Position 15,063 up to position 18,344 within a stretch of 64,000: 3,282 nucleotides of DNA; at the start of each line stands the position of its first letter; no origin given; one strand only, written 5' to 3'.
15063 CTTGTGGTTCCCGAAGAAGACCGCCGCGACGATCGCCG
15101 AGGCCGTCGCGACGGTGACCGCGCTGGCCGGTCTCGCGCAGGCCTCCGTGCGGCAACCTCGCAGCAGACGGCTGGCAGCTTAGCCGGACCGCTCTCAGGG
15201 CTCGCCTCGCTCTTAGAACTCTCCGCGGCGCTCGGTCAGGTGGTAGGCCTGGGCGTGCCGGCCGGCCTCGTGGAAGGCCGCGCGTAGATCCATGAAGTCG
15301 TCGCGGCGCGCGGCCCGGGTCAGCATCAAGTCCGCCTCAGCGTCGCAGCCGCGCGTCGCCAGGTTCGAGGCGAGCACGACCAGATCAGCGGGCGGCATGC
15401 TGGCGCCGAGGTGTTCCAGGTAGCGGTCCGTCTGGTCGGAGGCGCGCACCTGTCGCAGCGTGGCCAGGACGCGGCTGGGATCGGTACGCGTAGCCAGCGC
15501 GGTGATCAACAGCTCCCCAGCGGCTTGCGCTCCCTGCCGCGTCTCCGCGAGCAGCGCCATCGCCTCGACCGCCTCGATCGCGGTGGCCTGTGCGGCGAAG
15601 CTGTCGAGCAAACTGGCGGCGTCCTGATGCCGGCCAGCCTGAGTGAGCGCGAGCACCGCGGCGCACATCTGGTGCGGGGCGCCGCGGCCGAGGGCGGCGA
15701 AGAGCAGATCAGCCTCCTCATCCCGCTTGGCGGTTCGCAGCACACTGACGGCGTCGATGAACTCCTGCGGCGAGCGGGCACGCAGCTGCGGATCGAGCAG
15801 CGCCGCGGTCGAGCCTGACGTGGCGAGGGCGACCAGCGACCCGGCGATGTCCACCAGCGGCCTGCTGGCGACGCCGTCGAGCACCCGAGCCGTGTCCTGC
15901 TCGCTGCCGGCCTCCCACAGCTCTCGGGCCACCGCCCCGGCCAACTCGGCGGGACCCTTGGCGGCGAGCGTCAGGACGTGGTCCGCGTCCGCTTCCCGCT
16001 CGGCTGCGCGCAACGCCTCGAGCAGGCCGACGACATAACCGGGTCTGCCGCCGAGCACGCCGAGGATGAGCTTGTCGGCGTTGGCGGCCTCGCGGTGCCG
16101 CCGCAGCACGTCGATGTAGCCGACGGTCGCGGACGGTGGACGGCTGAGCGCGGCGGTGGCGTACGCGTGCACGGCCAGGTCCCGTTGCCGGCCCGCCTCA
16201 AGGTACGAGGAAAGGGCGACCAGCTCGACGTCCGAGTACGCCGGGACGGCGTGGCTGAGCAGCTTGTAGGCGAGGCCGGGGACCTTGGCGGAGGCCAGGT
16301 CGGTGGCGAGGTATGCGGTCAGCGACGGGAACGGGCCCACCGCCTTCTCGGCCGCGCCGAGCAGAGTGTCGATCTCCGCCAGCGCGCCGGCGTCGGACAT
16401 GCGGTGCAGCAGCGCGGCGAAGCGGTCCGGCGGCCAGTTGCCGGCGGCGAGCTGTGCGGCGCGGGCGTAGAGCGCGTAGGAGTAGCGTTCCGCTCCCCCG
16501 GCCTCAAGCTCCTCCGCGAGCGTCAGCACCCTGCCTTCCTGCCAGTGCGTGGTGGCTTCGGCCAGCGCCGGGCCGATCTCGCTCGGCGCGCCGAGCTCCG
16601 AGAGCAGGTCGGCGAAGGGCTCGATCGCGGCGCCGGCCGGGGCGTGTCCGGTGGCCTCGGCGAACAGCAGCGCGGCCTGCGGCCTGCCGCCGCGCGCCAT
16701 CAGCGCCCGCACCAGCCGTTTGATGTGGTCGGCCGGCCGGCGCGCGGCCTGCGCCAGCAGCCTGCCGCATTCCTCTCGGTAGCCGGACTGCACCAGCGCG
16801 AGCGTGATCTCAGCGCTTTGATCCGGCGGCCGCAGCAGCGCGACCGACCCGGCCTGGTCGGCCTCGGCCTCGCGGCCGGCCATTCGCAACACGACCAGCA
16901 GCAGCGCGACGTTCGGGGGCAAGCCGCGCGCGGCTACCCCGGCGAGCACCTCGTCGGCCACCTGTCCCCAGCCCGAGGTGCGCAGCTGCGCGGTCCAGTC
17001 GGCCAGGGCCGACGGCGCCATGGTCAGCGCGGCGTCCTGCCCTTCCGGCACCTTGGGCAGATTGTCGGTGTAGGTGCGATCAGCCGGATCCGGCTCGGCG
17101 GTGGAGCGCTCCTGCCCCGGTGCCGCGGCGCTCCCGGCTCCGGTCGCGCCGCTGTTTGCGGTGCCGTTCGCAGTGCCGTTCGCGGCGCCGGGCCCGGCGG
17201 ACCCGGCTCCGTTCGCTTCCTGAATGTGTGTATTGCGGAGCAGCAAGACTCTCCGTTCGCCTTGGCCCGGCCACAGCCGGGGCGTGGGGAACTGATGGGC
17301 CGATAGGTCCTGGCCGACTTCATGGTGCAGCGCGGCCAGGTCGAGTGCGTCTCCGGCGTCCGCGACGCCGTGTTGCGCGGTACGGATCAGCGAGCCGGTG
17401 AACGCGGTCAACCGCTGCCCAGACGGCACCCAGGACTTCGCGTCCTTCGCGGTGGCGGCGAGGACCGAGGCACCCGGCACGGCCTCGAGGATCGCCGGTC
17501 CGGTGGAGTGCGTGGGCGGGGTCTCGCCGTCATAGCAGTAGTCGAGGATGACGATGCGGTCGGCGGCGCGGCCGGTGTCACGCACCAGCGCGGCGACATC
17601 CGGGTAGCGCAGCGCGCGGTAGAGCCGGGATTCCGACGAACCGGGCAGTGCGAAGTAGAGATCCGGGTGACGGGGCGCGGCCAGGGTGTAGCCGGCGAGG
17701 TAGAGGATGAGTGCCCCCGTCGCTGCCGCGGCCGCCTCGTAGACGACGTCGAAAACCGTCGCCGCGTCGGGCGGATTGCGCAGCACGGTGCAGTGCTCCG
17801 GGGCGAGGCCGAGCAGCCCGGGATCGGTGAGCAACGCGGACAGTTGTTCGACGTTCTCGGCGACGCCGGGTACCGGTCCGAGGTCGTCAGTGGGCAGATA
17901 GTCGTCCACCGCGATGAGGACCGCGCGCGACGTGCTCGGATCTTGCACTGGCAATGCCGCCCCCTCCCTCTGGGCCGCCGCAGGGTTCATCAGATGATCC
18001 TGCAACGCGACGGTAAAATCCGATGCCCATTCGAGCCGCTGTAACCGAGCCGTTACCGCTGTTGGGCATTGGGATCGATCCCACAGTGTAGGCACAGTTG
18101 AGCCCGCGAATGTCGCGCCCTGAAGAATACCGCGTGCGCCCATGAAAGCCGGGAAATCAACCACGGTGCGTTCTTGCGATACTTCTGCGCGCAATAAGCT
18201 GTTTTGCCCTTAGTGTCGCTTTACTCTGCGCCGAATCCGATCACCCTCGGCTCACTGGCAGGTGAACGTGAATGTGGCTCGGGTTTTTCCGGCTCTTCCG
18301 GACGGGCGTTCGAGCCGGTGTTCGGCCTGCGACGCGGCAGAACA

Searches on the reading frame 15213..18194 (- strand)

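Call 8: search_protein_families(library=pfam, proteins=[window:15213-18194:-], max_evalue=0.00001)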
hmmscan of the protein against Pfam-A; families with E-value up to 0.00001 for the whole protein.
window:15213-18194:- (993 aa): 0 families

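Call 47: search_protein_families(library=pfam, proteins=[window:15213-18194:-], max_evalue=0.001)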
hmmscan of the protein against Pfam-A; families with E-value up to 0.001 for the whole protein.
window:15213-18194:- (993 aa): 0 families

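Call 87: search_protein_families(library=ncbifam, proteins=[window:15213-18194:-], max_evalue=0.001)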
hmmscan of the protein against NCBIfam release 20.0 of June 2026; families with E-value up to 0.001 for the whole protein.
window:15213-18194:- (993 aa): 1 family
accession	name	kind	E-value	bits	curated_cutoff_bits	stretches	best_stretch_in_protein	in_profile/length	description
NF047832.1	caspase_w_EACC1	subfamily_domain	7e-45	153.1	140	1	89-299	1-210/211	caspase, EACC1-associated type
